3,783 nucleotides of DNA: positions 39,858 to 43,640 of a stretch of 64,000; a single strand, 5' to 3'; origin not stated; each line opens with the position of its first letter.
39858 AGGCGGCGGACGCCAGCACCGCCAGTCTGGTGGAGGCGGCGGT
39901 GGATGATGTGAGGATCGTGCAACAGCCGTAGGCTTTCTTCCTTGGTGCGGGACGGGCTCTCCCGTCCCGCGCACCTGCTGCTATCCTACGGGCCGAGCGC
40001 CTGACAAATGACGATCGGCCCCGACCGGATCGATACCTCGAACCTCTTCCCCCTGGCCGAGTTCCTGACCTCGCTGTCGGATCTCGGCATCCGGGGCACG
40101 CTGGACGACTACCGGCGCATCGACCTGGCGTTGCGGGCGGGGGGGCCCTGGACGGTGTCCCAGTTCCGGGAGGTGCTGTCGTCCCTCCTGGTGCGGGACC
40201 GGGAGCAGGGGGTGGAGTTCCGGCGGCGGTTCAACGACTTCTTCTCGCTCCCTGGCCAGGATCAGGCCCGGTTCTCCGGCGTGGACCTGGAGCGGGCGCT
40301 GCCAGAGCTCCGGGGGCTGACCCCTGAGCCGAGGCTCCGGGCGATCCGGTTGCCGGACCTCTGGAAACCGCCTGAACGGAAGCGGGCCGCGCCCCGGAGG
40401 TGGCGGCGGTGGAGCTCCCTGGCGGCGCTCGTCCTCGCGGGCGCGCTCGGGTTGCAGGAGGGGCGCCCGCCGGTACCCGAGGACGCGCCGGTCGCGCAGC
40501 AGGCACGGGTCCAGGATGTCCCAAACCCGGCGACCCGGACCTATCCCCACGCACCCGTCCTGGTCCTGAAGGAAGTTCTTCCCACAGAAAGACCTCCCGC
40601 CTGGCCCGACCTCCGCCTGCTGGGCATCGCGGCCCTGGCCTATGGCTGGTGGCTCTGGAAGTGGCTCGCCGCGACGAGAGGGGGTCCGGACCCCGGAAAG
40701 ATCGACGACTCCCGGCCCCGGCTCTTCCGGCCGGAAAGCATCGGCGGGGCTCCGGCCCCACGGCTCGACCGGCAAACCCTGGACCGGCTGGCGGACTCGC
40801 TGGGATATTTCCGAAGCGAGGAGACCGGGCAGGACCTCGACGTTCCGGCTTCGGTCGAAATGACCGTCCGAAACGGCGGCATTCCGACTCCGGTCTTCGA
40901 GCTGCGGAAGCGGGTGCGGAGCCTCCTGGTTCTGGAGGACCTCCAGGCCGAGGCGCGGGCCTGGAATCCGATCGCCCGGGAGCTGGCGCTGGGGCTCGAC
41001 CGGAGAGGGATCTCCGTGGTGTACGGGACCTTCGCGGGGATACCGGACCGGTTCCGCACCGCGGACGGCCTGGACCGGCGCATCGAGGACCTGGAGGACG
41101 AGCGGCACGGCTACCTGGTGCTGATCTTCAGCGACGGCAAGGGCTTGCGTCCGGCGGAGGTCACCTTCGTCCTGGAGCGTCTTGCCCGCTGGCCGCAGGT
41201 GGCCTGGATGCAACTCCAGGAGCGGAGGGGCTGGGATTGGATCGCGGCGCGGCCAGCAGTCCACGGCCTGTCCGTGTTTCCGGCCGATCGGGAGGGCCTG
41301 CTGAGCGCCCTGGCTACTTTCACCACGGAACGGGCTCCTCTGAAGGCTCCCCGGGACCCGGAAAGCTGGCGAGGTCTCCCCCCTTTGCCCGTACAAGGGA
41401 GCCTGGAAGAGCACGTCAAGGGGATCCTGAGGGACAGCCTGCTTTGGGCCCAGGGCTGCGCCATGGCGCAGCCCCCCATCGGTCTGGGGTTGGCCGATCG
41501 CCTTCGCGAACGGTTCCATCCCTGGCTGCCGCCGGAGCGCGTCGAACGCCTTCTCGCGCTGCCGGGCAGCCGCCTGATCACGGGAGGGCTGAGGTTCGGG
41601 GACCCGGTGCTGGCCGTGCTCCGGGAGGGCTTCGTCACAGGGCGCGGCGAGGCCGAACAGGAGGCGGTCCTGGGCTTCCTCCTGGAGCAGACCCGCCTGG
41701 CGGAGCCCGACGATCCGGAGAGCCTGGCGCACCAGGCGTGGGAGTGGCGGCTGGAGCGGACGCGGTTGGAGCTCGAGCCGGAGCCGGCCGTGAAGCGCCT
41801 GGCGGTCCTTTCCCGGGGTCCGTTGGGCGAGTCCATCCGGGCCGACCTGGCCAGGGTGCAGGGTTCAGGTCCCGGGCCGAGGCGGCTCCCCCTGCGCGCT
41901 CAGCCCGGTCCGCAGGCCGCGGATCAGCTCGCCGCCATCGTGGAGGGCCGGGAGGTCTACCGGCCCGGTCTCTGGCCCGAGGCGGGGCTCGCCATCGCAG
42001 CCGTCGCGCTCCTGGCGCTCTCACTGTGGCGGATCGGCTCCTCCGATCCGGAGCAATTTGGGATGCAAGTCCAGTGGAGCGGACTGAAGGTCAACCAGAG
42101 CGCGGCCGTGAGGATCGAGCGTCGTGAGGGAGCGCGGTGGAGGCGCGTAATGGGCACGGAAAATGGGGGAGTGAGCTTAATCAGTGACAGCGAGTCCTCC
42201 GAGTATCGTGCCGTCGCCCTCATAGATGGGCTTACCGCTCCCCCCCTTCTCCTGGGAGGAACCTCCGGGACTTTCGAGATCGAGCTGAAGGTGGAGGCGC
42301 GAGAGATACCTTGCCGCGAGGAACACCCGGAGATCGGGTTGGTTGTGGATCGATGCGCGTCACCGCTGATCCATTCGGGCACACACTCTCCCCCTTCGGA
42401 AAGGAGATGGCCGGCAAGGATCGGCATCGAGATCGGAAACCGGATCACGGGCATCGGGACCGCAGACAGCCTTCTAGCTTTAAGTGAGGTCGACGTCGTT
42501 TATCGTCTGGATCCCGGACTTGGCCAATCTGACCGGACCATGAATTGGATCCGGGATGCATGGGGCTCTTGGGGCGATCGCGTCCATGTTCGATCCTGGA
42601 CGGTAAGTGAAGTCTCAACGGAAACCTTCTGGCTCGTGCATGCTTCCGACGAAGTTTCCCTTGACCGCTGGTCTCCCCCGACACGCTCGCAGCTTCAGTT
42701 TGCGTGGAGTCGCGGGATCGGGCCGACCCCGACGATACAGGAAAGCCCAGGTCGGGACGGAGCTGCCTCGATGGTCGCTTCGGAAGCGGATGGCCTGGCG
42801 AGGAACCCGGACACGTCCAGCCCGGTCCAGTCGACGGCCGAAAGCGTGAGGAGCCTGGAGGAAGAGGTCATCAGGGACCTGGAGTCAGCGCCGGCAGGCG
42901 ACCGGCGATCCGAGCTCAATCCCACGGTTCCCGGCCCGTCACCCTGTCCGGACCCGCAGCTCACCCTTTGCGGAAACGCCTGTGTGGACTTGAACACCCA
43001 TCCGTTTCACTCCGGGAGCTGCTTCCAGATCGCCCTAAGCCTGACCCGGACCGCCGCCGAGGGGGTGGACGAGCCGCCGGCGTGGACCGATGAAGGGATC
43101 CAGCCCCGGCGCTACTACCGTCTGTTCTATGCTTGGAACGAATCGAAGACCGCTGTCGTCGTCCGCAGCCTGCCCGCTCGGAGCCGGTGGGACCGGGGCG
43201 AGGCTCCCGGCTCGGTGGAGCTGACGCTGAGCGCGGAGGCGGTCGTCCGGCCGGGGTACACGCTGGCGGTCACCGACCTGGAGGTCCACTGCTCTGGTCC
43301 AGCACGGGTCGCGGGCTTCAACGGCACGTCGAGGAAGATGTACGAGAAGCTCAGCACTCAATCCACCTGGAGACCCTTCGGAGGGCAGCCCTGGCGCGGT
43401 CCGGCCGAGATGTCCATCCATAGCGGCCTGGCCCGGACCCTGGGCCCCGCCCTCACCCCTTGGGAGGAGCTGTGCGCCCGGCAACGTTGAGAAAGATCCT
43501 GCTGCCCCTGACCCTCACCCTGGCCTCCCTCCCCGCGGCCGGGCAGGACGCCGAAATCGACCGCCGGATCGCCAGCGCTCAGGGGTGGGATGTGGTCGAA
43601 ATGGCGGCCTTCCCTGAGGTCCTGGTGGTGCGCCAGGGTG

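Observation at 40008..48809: Four-gene MoxR / MIDAS-less membrane vWA / secreted propeller-PEGA / caspase-like cluster: candidate trans-envelope NTP-dependent conflict system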

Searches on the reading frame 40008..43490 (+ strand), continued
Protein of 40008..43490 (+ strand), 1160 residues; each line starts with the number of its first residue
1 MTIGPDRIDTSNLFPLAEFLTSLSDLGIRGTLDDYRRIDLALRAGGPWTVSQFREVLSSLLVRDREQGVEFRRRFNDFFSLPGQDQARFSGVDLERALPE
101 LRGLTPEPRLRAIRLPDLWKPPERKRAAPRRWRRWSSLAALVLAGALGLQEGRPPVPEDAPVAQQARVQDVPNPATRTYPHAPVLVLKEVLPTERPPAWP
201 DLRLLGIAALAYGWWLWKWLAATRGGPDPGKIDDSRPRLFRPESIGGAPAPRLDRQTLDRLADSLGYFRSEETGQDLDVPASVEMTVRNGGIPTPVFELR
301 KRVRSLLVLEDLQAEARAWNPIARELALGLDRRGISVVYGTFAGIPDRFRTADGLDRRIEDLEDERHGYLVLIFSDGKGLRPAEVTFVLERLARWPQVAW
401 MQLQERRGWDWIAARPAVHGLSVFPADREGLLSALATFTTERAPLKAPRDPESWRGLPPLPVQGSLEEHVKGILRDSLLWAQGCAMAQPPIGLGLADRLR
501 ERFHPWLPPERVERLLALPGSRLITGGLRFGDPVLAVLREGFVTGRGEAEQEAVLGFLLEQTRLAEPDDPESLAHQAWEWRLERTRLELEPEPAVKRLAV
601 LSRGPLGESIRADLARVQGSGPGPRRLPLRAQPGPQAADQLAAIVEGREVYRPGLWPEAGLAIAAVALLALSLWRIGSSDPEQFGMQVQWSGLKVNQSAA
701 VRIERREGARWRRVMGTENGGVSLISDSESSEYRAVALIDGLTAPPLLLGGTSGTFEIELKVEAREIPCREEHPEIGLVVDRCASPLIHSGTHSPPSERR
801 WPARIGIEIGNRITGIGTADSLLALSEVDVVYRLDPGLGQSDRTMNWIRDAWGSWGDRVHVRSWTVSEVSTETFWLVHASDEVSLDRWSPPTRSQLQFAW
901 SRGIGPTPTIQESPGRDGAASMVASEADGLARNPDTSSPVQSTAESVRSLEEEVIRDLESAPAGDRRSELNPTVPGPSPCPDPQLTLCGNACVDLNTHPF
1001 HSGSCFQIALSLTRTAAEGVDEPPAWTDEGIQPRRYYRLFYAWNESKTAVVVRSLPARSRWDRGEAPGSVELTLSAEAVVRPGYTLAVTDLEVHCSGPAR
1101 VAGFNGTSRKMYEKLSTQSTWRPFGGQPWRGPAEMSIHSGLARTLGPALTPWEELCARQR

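Call 57: search_protein_families(library=pfam, alignment_id=A2, max_evalue=0.1)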
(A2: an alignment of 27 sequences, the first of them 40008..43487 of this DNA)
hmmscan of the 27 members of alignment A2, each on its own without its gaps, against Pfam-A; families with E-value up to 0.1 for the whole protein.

A. member 1, window:40008-43487:+ (1160 aa): 0 families

B. families by the number of members that match (of 27 scanned): 74 families (the first 25 are shown)
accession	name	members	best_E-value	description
PF03781.23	FGE-sulfatase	9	7e-141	Sulfatase-modifying factor enzyme 1-like domain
PF22544.2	HYDIN_VesB_CFA65-like_Ig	4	3e-07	HYDIN/CFA65/VesB-like, Ig-like domain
PF22073.2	Cep192_D4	4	5.1e-05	Cep192 domain 4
PF15780.11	ASH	3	4.1e-06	Abnormal spindle-like microcephaly-assoc'd, ASPM-SPD-2-Hydin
PF08308.17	PEGA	2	3.5e-14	PEGA domain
PF07610.17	DUF1573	2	1.4e-06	Protein of unknown function (DUF1573)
PF13620.12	CarboxypepD_reg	2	1.3e-05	Carboxypeptidase regulatory-like domain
PF12371.14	TMEM131_like_N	2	0.0048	Transmembrane protein 131-like N-terminal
PF13567.11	DUF4131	2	0.039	Domain of unknown function (DUF4131)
PF00400.38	WD40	1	4.6e-68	WD domain, G-beta repeat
PF25174.1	Beta-prop_THOC3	1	5.5e-65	THOC3 beta-propeller domain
PF25173.1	Beta-prop_WDR3_1st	1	8.4e-55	WDR3 first beta-propeller domain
PF24814.1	WD40_Prp19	1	9.6e-47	Prp19 WD40 domain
PF24817.1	WD40_WDHD1_1st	1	4.8e-43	WDHD1 first WD40 domain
PF24807.1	WD40_CDC20-Fz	1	8e-40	CDC20/Fizzy WD40 domain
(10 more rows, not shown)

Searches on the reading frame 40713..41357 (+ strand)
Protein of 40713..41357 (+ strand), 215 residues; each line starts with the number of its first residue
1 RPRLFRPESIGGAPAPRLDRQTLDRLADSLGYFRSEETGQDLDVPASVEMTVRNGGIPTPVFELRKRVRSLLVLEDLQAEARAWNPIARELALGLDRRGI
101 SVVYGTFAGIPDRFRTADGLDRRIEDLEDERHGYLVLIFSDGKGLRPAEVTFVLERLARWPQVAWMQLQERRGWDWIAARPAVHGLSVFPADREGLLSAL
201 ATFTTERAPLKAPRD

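Call 56: search_solved_structures(query=A3, max_evalue=10, show_alignments=3)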
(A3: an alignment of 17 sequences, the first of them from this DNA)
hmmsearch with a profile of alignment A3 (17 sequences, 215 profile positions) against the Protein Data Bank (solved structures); distinct sequences matched with E-value up to 10: 0.
